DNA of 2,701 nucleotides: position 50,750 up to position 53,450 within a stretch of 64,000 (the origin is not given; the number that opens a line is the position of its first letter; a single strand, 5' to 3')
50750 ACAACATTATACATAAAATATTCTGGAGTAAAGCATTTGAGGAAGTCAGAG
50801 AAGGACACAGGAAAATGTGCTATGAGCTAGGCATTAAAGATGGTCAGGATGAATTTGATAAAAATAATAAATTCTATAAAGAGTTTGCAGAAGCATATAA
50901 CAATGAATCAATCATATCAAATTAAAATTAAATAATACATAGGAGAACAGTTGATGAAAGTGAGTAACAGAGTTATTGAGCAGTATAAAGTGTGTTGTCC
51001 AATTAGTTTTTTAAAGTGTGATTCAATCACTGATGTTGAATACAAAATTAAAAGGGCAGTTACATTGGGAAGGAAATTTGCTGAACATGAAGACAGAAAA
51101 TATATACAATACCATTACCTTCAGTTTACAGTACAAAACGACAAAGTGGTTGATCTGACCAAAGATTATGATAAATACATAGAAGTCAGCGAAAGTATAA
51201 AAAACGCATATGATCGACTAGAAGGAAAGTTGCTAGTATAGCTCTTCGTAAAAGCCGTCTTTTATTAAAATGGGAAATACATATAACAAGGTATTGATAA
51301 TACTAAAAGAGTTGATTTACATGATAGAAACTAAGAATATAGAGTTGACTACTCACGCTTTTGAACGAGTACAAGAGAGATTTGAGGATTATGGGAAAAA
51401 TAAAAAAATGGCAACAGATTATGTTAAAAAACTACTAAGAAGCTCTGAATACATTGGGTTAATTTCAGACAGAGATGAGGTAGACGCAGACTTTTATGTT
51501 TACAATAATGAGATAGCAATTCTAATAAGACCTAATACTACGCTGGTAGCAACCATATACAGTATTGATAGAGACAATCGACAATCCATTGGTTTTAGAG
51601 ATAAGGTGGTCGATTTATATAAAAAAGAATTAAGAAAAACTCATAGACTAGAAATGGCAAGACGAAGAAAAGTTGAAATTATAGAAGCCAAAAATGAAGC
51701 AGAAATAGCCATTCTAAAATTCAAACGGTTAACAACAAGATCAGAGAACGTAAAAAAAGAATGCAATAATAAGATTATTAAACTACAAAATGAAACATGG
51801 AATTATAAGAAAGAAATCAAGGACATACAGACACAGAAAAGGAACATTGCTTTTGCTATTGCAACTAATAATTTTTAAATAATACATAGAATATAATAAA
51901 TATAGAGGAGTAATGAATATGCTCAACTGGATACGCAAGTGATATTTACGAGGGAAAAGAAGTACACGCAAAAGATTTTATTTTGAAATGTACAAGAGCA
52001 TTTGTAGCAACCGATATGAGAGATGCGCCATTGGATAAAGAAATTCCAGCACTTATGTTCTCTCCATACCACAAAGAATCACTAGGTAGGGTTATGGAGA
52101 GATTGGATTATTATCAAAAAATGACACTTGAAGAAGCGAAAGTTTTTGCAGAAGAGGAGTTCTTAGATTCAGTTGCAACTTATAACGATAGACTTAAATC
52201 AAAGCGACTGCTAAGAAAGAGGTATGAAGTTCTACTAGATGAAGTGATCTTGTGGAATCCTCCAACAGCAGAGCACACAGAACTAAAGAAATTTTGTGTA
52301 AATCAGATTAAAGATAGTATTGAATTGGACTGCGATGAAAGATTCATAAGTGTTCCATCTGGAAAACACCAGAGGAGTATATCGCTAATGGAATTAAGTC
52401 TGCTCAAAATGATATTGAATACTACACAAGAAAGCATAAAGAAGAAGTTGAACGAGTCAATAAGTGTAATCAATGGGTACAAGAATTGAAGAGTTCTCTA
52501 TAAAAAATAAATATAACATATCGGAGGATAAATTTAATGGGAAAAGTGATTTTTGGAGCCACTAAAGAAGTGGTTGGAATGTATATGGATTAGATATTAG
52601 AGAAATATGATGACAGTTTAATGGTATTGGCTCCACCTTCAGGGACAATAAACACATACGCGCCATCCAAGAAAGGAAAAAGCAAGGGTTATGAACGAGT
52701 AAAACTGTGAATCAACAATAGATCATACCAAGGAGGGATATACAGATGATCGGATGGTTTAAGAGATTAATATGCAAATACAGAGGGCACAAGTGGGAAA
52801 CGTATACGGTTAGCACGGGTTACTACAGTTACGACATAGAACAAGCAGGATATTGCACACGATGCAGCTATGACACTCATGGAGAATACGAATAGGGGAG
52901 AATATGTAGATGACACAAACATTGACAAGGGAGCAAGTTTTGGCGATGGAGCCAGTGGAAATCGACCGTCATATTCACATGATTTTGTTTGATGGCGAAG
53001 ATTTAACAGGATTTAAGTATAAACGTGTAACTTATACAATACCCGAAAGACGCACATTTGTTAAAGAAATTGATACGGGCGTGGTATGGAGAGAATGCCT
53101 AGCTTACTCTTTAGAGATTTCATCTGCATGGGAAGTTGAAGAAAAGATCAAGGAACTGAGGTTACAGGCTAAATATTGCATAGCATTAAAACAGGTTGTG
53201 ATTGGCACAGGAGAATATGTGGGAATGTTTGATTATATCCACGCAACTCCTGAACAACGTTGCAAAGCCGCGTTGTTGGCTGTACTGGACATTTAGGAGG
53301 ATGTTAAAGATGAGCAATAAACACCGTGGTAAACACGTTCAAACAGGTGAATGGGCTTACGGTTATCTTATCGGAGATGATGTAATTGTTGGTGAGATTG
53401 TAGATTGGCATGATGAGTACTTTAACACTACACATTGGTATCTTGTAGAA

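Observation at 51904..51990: Third SD + 6 nt + non-AUG (ATA) start candidate; SD-led ATG is in the +1 frame and terminates after 7 codons with UGA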

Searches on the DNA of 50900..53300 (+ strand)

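Call 3: search_dna_similar(query=window:50900-53300:+, collection=phages, mode=near, max_rows=20)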
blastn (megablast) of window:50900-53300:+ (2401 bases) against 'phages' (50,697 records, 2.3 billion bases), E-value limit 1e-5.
No match.
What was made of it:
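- Tried and rejected: Megablast of 50900-53300 against phage records found no match (call 3).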

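Call 74: search_rna_families(source=window, start=51000, end=53000, threshold=evalue, max_evalue=1)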
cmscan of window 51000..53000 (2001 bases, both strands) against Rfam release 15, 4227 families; matches with E-value up to 1: 1.
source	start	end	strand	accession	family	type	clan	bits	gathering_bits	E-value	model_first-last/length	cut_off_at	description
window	52043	52129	-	RF02824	LPR10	Gene; sRNA;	-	21.2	69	0.79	1-94/94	no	Legionella RNA 10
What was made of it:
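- On Programmed -1 ribosomal frameshift: There is no Rfam hit (call 74).
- No Rfam family matches (call 74).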

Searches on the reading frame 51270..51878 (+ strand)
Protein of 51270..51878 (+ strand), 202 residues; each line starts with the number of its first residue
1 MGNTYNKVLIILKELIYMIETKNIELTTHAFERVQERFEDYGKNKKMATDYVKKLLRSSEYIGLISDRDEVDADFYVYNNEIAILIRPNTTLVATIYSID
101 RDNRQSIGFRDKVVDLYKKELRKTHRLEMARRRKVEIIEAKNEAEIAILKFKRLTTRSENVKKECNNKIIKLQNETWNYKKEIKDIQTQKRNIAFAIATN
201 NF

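Call 24: search_protein_families(library=phrogs, proteins=[window:51270-51878:+], max_evalue=0.01)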
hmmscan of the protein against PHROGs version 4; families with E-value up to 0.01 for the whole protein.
window:51270-51878:+ (202 aa): 1 family
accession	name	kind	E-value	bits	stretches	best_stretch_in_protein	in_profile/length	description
phrog_6182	-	unknown function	0.0004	21.9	1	21-98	3-78/87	-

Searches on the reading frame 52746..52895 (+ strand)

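Call 24: search_protein_families(library=phrogs, proteins=[window:52746-52895:+], max_evalue=0.01)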
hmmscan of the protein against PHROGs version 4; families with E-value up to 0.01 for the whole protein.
window:52746-52895:+ (49 aa): 3 families
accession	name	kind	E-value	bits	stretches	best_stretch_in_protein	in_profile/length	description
phrog_27394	-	unknown function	1.1e-10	42.8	1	14-48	71-105/111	-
phrog_21268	-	unknown function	6.7e-08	33.6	1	14-47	49-82/83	-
phrog_2670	-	unknown function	3e-05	25.1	1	7-43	2-32/66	-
